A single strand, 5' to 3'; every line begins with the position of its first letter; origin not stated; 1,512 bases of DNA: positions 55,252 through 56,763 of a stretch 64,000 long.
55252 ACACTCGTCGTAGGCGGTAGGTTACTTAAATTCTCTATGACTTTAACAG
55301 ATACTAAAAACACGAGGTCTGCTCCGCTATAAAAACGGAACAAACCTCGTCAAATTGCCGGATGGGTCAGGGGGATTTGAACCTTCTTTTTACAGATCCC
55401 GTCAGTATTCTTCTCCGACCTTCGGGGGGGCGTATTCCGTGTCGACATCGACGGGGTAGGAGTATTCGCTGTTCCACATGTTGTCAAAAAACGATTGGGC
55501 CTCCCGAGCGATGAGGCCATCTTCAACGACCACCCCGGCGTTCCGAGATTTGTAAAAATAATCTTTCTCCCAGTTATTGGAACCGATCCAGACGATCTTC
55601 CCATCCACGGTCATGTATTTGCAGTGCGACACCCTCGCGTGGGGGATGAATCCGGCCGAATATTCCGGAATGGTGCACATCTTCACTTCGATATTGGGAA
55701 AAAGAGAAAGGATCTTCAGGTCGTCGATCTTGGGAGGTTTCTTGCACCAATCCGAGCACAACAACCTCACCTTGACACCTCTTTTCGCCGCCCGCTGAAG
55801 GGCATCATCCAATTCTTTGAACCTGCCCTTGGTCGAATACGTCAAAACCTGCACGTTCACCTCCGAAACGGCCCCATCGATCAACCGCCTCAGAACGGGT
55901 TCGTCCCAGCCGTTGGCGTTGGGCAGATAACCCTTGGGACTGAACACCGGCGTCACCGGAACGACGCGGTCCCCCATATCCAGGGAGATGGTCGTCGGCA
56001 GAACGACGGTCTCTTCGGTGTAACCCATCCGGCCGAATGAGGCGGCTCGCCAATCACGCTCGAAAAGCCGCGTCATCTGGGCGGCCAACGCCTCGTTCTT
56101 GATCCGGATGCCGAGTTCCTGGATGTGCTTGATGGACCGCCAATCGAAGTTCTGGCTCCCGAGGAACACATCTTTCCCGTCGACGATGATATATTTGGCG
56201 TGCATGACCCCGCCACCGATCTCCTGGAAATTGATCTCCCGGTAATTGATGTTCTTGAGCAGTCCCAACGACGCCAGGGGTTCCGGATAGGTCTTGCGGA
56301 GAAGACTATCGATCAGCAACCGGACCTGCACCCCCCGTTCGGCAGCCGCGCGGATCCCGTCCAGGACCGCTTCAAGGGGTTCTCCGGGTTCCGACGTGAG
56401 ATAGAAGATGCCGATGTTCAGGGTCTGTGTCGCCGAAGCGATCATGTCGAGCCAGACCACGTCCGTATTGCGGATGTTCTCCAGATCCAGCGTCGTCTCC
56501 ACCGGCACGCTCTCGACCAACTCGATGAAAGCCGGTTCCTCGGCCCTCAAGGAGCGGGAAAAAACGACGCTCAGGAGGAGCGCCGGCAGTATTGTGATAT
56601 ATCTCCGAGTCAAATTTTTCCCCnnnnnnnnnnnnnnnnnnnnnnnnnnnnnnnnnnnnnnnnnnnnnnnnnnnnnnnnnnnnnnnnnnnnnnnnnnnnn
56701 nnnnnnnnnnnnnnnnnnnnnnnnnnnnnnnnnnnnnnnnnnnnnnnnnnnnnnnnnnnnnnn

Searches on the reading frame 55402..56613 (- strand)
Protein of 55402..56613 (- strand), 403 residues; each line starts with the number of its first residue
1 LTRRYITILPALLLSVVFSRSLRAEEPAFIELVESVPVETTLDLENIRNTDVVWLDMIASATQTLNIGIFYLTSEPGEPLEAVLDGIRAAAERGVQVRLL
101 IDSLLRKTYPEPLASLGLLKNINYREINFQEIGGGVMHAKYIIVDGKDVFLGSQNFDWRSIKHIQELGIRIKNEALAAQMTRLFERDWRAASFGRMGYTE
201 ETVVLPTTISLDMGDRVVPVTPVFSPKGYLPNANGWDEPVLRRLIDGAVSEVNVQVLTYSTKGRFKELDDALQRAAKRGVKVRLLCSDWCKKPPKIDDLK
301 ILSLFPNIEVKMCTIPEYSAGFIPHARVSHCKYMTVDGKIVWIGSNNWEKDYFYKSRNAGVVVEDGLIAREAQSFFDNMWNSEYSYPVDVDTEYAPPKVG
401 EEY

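Call 43: search_protein_families(library=pfam, proteins=[window:55402-56613:-], max_evalue=0.001)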
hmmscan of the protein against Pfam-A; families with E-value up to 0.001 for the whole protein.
window:55402-56613:- (403 aa): 7 families
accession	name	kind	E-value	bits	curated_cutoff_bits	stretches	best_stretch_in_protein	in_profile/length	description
PF13091.12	PLDc_2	-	5.7e-45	152.8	27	2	55-188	2-132/132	PLD-like domain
PF11495.14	Regulator_TrmB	-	6.2e-09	35.9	22.2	0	74-193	29-134/233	Archaeal transcriptional regulator TrmB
PF00614.28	PLDc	-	8.8e-09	35.5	21.9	1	134-160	2-28/28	Phospholipase D Active site motif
PF13918.12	PLDc_3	-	1.1e-07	32.2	27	1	160-294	1-149/180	PLD-like domain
PF13090.12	PP_kinase_C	-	2.5e-06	27.5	25.8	0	267-383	42-146/172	Polyphosphate kinase C-terminal domain 2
PF07894.18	SACK1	-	6.2e-05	23.1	21.4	1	83-163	154-245/274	Scaffolding anchor of CK1 domain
PF24217.1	DUF7436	-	7.8e-05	23.1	34.2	0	80-191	47-150/153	Family of unknown function (DUF7436)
